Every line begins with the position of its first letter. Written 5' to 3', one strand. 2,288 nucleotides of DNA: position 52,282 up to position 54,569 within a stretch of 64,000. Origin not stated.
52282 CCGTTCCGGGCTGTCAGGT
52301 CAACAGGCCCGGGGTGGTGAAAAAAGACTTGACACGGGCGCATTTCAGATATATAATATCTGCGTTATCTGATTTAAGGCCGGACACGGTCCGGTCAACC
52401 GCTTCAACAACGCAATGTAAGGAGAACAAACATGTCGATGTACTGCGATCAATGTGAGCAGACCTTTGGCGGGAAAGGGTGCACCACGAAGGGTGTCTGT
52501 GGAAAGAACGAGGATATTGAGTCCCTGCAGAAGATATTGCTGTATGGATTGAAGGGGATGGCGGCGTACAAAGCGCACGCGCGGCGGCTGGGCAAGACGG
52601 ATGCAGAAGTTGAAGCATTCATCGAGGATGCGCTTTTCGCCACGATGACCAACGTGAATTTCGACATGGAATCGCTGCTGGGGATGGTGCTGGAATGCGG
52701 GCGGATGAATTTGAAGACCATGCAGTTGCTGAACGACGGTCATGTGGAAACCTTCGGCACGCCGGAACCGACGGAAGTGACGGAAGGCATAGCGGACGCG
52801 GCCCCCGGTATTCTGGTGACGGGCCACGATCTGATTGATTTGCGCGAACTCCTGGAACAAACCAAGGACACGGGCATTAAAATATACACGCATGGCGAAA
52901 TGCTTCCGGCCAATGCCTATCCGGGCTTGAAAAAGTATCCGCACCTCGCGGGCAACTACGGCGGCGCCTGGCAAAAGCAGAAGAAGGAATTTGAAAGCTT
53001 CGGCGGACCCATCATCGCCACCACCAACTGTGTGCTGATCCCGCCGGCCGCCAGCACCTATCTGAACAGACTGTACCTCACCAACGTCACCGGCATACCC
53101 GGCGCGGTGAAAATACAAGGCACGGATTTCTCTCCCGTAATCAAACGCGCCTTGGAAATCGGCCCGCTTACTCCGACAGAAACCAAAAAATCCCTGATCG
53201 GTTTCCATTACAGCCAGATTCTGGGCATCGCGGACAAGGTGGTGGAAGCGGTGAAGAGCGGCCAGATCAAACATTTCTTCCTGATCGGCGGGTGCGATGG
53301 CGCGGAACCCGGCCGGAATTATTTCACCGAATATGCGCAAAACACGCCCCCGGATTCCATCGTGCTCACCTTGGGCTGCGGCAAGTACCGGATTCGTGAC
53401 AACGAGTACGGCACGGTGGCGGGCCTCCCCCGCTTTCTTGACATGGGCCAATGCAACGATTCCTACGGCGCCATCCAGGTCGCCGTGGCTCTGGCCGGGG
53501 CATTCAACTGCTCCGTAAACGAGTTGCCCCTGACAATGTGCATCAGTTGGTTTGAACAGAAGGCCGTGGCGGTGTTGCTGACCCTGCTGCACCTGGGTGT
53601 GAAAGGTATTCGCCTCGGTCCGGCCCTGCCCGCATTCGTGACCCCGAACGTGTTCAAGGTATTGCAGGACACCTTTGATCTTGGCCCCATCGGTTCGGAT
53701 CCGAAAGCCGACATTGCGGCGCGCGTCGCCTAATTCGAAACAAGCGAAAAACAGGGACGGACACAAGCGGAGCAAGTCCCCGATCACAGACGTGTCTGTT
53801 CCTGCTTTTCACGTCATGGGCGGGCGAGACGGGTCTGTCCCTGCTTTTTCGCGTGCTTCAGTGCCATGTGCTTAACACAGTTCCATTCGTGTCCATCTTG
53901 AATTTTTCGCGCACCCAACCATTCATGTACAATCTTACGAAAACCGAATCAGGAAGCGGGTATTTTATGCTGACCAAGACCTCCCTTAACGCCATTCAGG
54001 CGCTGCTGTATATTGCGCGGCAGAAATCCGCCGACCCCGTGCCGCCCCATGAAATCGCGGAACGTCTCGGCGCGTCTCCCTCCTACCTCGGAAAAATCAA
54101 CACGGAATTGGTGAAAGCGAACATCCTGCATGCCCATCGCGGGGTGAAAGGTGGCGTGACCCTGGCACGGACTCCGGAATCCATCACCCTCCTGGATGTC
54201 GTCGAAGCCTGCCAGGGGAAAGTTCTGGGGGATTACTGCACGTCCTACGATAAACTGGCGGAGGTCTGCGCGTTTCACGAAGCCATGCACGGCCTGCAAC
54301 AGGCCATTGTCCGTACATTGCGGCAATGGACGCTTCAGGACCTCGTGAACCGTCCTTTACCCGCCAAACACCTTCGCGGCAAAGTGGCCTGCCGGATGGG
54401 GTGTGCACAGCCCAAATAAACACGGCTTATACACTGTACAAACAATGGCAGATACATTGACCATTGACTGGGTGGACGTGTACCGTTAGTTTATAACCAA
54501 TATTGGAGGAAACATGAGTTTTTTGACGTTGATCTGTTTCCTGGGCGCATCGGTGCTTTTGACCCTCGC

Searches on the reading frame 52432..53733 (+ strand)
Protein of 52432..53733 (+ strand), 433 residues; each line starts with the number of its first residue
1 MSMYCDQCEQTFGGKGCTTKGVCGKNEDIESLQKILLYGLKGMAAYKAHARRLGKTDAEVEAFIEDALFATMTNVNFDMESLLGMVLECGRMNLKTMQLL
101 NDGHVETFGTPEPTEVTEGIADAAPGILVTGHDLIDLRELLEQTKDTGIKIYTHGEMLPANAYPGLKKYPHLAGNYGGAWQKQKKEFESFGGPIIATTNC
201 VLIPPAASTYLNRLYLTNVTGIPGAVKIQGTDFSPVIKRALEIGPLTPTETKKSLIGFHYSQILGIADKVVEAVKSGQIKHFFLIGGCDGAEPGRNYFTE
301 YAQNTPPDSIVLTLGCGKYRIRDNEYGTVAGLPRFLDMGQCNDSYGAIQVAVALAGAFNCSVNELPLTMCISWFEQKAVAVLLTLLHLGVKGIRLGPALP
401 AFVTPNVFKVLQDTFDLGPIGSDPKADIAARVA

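Call 7: search_protein_families(library=pfam, proteins=[window:52432-53733:+], max_evalue=1)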
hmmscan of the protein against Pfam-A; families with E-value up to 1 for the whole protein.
window:52432-53733:+ (433 aa): 1 family
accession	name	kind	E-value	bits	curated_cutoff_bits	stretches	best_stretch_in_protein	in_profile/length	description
PF03063.25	Prismane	-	5e-134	448.2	27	2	80-421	159-506/513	Prismane/CO dehydrogenase family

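Call 81: list_cluster_members(proteins=[P0001, window:52432-53733:+, window:55181-56794:+])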
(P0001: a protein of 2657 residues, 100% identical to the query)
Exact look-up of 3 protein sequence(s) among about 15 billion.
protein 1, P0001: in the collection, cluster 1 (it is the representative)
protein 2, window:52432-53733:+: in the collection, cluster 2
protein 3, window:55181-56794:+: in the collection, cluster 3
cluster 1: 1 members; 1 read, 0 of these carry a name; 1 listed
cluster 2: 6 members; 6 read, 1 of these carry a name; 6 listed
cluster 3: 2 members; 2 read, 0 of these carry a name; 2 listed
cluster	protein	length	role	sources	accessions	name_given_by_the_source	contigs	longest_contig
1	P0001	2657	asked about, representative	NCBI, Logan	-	-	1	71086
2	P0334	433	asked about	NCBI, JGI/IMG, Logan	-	-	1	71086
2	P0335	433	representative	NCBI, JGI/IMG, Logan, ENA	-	-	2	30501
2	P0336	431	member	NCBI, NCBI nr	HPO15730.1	MAG TPA: hydroxylamine reductase [Candidatus Hydrogenedentes bacterium] | hydroxylamine reductase [Candidatus Hydrogenedentota bacterium]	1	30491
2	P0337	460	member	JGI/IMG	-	-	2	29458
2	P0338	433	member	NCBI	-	-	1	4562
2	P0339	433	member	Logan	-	-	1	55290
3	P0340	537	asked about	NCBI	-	-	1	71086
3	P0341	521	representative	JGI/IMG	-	-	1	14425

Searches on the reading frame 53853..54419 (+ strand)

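Call 57: search_protein_families(library=pfam, proteins=[window:53853-54419:+], max_evalue=0.001)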
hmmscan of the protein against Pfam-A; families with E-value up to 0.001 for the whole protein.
window:53853-54419:+ (188 aa): 1 family
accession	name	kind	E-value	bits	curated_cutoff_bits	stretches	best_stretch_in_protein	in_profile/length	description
PF02082.26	Rrf2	-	1.9e-29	102.9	30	1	41-166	2-131/132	Iron-dependent Transcriptional regulator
